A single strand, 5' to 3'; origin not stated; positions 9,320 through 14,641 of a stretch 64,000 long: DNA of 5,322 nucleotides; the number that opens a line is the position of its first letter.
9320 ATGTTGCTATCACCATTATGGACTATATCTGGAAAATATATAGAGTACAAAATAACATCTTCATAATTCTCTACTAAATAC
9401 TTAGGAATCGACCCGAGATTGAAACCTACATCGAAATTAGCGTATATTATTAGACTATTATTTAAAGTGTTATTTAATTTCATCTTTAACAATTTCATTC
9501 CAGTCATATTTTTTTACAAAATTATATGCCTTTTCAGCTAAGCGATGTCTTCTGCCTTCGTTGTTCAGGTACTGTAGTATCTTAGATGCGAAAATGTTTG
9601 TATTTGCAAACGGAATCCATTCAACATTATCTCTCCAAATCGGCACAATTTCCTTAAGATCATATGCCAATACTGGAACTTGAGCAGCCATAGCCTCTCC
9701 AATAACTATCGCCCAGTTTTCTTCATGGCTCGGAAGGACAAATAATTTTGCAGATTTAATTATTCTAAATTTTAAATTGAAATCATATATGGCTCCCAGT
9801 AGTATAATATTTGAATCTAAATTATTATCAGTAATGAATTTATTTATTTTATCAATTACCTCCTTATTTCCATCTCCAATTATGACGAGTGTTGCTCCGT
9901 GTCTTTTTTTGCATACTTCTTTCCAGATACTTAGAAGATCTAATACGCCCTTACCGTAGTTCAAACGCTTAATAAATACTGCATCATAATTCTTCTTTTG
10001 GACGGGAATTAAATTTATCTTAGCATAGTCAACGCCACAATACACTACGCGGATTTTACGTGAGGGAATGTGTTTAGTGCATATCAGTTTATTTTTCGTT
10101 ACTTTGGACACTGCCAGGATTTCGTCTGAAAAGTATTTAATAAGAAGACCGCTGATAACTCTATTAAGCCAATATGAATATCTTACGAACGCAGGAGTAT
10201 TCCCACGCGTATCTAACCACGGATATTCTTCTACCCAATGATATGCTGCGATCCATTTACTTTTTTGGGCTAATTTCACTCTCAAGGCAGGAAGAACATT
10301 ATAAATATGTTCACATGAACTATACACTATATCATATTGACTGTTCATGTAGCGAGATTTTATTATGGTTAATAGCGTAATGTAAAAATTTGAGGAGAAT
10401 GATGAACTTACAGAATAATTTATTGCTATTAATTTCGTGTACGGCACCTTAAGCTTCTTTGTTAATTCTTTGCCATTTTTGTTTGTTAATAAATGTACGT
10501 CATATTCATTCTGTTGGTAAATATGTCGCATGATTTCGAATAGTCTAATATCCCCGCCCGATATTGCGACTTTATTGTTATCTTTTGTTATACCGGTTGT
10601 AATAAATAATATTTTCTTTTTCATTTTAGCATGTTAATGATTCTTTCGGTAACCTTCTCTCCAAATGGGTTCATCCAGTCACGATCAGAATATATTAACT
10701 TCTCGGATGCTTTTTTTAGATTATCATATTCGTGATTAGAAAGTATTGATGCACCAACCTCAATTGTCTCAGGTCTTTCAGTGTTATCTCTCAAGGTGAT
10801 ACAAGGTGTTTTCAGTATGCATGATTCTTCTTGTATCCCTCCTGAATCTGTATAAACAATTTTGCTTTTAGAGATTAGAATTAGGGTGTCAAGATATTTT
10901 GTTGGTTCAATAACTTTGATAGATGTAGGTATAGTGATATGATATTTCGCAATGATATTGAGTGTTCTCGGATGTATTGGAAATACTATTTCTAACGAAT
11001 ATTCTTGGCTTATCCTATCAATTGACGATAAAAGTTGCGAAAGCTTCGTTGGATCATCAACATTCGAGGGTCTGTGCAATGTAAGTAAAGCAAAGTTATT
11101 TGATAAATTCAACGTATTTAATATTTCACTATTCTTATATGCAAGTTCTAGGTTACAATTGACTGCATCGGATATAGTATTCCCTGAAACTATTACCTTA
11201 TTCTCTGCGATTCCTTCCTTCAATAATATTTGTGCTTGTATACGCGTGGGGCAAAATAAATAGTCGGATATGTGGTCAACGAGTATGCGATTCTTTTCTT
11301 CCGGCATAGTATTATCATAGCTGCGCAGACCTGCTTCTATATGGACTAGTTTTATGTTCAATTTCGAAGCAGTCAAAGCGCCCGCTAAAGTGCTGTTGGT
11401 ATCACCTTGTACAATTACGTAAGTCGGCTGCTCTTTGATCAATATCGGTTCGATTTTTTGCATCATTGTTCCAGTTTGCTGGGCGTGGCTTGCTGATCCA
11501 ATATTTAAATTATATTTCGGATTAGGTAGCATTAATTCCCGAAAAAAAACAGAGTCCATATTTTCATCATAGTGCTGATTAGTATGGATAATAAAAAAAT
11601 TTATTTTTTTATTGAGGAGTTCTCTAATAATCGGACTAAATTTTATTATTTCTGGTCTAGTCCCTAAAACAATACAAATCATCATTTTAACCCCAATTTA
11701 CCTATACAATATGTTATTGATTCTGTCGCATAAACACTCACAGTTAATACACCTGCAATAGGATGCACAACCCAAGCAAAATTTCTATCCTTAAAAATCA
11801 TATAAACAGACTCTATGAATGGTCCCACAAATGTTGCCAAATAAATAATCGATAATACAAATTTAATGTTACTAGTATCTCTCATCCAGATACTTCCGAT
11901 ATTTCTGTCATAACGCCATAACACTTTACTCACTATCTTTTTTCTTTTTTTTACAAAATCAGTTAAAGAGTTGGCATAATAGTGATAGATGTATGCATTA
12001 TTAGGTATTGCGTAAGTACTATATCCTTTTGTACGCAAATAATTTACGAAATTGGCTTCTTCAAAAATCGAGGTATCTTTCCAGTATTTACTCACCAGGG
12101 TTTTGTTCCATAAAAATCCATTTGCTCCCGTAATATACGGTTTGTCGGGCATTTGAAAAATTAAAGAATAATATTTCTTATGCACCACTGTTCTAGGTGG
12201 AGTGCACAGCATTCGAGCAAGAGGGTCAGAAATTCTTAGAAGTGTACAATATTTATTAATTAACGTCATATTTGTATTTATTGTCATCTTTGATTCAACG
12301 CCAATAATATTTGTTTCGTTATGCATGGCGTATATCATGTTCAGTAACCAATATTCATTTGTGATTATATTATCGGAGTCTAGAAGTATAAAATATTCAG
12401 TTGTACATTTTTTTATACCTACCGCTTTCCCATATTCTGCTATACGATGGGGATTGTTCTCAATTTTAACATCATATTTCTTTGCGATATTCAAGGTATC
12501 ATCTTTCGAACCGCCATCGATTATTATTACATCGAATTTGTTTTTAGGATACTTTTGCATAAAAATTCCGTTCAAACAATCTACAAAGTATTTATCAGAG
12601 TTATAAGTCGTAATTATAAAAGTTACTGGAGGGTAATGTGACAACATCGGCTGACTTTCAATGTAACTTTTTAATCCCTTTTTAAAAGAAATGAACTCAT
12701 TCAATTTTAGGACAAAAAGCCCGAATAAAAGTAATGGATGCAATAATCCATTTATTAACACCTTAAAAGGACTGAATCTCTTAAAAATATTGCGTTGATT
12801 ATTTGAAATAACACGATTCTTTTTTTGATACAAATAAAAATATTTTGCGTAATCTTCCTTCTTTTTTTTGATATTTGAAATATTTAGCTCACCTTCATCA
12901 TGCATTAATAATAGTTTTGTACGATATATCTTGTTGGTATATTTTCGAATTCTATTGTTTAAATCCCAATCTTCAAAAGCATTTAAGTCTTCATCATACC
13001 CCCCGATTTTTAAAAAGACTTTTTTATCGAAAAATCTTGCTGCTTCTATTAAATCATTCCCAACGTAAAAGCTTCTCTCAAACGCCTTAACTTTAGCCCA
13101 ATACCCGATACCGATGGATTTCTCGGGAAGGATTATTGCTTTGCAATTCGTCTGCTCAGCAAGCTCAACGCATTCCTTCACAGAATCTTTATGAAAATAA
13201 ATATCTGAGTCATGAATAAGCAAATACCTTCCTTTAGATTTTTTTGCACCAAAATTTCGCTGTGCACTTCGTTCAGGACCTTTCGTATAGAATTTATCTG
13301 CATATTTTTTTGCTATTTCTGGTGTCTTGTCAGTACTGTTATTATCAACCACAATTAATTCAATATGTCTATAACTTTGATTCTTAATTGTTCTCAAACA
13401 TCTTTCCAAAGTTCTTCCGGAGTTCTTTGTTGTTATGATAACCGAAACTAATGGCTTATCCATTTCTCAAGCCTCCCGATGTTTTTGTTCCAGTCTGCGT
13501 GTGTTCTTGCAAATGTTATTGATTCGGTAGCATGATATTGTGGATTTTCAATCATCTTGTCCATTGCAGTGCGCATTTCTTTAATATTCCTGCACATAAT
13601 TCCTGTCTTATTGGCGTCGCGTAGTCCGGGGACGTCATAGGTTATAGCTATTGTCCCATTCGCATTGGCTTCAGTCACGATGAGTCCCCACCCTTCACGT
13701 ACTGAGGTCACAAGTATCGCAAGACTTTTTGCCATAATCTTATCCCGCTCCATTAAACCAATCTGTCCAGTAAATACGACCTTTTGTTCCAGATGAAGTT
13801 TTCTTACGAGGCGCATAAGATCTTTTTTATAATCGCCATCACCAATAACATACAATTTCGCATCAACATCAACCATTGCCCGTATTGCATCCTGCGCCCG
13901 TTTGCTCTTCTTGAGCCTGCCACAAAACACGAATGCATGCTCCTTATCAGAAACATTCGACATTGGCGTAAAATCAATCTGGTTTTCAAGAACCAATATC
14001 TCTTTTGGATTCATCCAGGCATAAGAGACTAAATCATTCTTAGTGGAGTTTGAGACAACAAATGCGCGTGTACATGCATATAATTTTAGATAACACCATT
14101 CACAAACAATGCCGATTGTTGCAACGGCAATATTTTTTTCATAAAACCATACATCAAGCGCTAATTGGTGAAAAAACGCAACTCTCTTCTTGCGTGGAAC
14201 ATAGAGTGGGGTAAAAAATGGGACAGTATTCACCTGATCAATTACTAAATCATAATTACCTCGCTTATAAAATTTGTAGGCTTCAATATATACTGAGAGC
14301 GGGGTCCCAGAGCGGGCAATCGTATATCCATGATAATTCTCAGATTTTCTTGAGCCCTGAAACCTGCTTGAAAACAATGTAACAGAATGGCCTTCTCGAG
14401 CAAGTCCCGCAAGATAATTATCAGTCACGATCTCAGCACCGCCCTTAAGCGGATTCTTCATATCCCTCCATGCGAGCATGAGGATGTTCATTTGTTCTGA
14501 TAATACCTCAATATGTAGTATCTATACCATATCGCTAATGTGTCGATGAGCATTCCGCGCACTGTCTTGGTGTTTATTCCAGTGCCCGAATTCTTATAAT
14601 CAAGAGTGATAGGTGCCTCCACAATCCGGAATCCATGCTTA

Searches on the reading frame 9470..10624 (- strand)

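Call 95: search_protein_families(library=pfam, proteins=[window:9470-10624:-], max_evalue=0.00001)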
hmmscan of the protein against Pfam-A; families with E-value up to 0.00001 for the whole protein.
window:9470-10624:- (384 aa): 3 families
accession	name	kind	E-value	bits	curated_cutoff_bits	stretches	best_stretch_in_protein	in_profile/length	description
PF00534.26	Glycos_transf_1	-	8.6e-25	87.7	26.4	1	209-368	12-171/172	Glycosyl transferases group 1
PF13692.12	Glyco_trans_1_4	-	2e-20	73.9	27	1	215-355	4-142/142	Glycosyl transferases group 1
PF13439.12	Glyco_transf_4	-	5.5e-12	46.5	28.5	1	30-200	10-168/170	Glycosyltransferase Family 4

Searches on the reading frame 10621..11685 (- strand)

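Call 95: search_protein_families(library=pfam, proteins=[window:10621-11685:-], max_evalue=0.00001)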
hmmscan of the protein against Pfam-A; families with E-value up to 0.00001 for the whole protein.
window:10621-11685:- (354 aa): 1 family
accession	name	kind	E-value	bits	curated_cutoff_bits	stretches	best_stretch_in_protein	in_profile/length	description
PF02350.25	Epimerase_2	-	2.5e-101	339.4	30.6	1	26-354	7-347/347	UDP-N-acetylglucosamine 2-epimerase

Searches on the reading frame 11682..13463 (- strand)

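Call 95: search_protein_families(library=pfam, proteins=[window:11682-13463:-], max_evalue=0.00001)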
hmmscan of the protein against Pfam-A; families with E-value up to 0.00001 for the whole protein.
window:11682-13463:- (593 aa): 4 families
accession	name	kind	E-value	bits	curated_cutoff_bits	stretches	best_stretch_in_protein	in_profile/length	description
PF00535.33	Glycos_transf_2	-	1e-46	159.4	23.3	2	7-112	1-113/168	Glycosyl transferase family 2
PF10111.15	Glyco_tranf_2_2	-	2.5e-17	63.7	27.3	1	7-111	1-115/276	Glycosyltransferase like family 2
PF13641.12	Glyco_tranf_2_3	-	5.5e-17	63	27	1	278-507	1-224/230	Glycosyltransferase like family 2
PF13632.12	Glyco_trans_2_3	-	2.3e-07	31.3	27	0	446-575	74-196/198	Glycosyl transferase family group 2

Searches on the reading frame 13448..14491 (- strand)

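Call 95: search_protein_families(library=pfam, proteins=[window:13448-14491:-], max_evalue=0.00001)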
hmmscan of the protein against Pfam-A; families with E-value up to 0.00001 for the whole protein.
window:13448-14491:- (347 aa): 3 families
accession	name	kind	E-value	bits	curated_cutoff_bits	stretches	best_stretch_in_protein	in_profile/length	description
PF00534.26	Glycos_transf_1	-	3.3e-22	79.3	26.4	1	179-318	10-160/172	Glycosyl transferases group 1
PF13692.12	Glyco_trans_1_4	-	9.6e-18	65.2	27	1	186-316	3-142/142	Glycosyl transferases group 1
PF13439.12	Glyco_transf_4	-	5e-12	46.6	28.5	1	17-173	2-167/170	Glycosyltransferase Family 4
